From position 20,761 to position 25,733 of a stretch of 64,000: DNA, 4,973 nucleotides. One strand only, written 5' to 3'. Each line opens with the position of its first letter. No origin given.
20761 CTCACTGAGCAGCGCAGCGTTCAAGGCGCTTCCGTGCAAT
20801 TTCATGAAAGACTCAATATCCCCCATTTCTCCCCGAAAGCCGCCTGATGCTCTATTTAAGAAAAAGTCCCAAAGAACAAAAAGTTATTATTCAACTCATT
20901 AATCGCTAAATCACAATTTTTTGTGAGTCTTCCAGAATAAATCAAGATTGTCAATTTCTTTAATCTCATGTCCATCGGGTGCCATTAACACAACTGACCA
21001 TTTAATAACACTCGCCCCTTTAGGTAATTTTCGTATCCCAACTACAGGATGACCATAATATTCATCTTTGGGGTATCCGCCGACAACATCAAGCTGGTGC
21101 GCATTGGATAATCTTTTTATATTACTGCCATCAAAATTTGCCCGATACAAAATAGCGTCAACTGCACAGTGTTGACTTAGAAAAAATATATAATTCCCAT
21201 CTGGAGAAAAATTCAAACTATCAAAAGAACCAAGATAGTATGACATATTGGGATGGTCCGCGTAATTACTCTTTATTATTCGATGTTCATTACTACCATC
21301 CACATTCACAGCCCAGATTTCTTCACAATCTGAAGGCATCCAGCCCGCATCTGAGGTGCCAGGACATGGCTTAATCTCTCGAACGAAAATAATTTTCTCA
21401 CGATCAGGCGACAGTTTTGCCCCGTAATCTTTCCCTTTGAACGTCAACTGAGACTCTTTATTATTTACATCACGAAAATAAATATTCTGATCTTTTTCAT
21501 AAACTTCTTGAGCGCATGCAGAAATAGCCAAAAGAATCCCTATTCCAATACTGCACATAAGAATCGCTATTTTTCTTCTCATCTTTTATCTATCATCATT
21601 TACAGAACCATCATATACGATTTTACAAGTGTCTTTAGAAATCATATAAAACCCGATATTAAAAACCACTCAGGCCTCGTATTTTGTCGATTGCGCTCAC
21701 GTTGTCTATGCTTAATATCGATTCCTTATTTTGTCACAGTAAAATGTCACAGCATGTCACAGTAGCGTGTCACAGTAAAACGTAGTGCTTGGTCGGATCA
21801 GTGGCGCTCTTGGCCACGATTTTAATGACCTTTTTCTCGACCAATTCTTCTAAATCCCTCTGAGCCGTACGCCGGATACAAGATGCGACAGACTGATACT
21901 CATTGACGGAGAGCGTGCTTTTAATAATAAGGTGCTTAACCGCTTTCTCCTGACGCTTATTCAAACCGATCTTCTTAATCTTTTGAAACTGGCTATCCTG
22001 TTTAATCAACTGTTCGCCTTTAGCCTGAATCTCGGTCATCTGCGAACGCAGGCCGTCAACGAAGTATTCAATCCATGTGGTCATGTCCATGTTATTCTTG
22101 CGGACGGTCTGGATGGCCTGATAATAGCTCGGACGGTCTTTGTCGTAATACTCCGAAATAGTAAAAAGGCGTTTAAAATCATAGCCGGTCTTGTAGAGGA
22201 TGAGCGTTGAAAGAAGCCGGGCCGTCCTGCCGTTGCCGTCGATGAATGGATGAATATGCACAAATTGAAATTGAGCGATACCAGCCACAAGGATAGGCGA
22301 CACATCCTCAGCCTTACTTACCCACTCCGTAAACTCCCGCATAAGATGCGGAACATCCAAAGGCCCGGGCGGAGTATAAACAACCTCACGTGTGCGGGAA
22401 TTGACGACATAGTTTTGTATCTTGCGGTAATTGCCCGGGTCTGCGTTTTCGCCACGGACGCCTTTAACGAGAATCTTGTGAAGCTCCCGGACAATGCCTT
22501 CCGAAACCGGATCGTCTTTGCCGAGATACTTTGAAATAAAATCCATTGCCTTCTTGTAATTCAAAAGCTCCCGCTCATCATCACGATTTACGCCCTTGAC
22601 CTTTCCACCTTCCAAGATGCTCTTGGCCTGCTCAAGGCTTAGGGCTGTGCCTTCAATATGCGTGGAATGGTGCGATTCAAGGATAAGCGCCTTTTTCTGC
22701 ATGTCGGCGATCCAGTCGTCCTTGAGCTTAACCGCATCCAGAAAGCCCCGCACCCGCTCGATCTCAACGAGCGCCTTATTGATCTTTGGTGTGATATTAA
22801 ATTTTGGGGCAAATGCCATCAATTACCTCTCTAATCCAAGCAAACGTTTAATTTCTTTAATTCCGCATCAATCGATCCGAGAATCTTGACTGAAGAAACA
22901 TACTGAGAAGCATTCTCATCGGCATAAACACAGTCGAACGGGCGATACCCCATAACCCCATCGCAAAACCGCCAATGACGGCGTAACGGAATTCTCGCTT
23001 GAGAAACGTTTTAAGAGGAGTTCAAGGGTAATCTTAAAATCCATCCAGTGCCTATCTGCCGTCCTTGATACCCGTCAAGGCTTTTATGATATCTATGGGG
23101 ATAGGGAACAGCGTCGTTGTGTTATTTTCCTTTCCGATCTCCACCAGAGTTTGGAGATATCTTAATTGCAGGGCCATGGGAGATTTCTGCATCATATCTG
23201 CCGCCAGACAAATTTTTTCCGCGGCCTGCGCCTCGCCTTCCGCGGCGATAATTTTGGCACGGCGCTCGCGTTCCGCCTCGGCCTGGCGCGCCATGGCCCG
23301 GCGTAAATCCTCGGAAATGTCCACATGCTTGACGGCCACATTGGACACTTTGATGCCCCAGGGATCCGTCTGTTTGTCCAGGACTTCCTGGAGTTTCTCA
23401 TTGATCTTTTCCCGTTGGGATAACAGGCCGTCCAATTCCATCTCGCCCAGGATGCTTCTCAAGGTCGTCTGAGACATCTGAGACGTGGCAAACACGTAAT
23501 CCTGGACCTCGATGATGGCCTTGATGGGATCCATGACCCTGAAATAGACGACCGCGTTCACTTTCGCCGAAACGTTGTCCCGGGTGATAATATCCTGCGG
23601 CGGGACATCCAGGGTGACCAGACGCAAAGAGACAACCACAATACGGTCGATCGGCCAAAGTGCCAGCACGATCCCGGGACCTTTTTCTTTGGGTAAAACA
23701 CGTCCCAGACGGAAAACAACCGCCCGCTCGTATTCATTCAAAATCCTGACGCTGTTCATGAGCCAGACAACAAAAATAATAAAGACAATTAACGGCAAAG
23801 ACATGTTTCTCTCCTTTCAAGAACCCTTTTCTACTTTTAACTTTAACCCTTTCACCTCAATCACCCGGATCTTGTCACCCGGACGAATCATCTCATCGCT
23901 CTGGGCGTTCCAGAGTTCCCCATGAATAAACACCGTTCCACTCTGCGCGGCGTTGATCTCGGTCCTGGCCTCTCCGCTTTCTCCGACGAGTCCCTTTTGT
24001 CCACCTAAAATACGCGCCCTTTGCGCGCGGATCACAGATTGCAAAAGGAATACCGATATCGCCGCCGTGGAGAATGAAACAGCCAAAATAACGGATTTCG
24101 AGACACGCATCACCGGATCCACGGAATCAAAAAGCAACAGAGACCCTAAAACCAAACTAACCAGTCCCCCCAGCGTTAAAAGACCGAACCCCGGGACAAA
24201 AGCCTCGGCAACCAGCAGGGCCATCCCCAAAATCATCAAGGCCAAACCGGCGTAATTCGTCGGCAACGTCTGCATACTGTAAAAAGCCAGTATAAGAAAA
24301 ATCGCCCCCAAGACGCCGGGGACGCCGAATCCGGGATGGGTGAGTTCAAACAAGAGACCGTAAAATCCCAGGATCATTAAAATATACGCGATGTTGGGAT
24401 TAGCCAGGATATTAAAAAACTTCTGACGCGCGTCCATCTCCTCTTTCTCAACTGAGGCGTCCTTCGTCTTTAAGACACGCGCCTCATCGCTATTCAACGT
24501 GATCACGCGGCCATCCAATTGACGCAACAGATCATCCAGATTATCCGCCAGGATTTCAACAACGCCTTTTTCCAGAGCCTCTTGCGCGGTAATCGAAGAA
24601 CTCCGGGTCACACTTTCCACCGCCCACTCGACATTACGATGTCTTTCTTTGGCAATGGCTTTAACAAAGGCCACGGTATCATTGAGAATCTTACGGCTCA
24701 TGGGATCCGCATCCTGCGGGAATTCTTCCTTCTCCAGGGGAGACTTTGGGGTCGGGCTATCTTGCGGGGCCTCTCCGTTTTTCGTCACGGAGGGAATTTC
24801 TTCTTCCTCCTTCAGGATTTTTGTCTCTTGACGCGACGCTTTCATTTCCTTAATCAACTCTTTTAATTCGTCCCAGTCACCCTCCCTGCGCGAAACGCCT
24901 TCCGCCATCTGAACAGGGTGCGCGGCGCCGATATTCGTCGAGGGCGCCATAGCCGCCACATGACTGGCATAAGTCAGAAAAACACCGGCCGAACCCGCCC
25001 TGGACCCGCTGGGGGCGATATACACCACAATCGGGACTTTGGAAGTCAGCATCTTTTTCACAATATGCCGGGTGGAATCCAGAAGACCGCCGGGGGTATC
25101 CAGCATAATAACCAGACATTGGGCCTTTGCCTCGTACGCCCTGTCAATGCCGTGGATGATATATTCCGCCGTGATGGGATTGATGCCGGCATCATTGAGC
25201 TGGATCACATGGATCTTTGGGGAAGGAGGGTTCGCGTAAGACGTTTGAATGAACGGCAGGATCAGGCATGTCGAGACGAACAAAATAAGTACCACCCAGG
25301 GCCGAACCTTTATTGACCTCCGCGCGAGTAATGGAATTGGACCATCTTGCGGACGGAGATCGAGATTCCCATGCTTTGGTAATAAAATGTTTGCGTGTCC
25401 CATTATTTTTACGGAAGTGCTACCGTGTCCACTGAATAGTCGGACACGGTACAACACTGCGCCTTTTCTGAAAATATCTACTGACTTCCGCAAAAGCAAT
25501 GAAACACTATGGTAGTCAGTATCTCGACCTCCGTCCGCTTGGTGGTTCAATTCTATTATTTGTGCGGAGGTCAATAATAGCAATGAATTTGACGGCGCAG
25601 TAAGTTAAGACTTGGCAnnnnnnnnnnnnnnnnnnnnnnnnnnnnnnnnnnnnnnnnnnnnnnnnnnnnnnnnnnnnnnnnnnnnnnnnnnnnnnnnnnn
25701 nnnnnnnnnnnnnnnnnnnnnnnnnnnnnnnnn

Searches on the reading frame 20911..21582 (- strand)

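Call 21: search_protein_families(library=pfam, proteins=[window:20911-21582:-], max_evalue=0.001)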
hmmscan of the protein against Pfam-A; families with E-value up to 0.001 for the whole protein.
window:20911-21582:- (223 aa): 1 family
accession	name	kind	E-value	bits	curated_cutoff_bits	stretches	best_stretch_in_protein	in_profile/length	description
PF07676.18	PD40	-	0.00013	22.2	20.9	0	125-137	16-28/38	WD40-like Beta Propeller Repeat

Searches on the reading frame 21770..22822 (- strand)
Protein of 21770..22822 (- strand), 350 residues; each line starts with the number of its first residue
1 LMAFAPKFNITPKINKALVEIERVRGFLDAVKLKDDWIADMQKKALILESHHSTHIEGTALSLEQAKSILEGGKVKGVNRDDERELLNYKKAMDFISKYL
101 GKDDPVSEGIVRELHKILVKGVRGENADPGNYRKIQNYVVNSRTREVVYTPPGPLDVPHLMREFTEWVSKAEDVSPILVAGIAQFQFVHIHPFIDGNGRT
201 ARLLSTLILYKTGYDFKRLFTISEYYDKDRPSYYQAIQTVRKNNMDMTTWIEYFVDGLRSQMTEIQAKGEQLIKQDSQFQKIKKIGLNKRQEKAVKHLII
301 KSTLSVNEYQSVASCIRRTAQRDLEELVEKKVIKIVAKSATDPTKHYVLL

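Call 21: search_protein_families(library=pfam, proteins=[window:21770-22822:-], max_evalue=0.001)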
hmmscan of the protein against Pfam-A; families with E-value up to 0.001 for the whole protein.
window:21770-22822:- (350 aa): 2 families
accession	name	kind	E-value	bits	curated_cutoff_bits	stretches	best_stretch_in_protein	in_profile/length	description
PF02661.23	Fic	-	1.9e-19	70.7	24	1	106-209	2-93/93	Fic/DOC family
PF13784.11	Fic_N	-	8.4e-05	23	26.7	0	45-94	31-78/82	Fic/DOC family N-terminal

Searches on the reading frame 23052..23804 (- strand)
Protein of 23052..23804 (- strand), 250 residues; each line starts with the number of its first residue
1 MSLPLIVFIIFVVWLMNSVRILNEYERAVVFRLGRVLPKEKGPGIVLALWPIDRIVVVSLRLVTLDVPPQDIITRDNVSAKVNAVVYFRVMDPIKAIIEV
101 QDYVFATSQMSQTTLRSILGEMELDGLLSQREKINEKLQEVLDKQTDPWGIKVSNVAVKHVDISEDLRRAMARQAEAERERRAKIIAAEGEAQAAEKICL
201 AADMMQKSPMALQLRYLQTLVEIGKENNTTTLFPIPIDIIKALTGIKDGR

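Call 21: search_protein_families(library=pfam, proteins=[window:23052-23804:-], max_evalue=0.001)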
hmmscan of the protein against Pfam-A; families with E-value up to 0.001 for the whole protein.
window:23052-23804:- (250 aa): 1 family
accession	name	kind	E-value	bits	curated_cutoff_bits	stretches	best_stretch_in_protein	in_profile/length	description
PF01145.31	Band_7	-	5.4e-36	124.7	23.6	1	21-192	2-176/176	SPFH domain / Band 7 family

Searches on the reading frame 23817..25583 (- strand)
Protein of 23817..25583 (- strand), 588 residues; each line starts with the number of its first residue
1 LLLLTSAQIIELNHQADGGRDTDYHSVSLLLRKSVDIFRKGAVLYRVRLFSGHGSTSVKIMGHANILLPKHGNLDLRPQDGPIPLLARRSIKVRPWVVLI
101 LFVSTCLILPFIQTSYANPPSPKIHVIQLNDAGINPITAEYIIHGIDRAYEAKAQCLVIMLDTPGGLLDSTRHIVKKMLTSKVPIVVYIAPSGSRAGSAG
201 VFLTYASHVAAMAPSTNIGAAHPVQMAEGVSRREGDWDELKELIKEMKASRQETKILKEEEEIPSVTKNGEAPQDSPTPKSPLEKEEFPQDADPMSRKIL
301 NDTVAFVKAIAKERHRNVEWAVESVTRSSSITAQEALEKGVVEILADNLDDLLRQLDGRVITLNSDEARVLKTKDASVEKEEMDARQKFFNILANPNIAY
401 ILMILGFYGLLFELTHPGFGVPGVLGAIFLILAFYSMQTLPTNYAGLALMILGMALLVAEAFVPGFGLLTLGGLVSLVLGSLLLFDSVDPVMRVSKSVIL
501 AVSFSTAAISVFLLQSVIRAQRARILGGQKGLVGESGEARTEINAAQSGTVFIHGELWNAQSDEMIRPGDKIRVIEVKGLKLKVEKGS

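Call 5: search_protein_families(library=pfam, proteins=[window:23817-25583:-], max_evalue=0.001)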
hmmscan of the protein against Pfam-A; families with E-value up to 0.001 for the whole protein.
window:23817-25583:- (588 aa): 4 families
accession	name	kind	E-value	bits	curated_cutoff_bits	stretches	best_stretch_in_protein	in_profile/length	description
PF24961.1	NfeD_membrane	-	1.3e-31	109.6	26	1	397-514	1-117/119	NfeD integral membrane domain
PF01957.25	NfeD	-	7.6e-15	55.3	29.1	1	530-586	2-57/57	NfeD-like C-terminal, partner-binding domain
PF25145.1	NfeD1b_N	-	1.5e-14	54.4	40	1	124-226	2-100/189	NfeD1b, N-terminal domain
PF00574.28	CLP_protease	-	0.00047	20.5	20.2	0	151-233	43-121/182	Clp protease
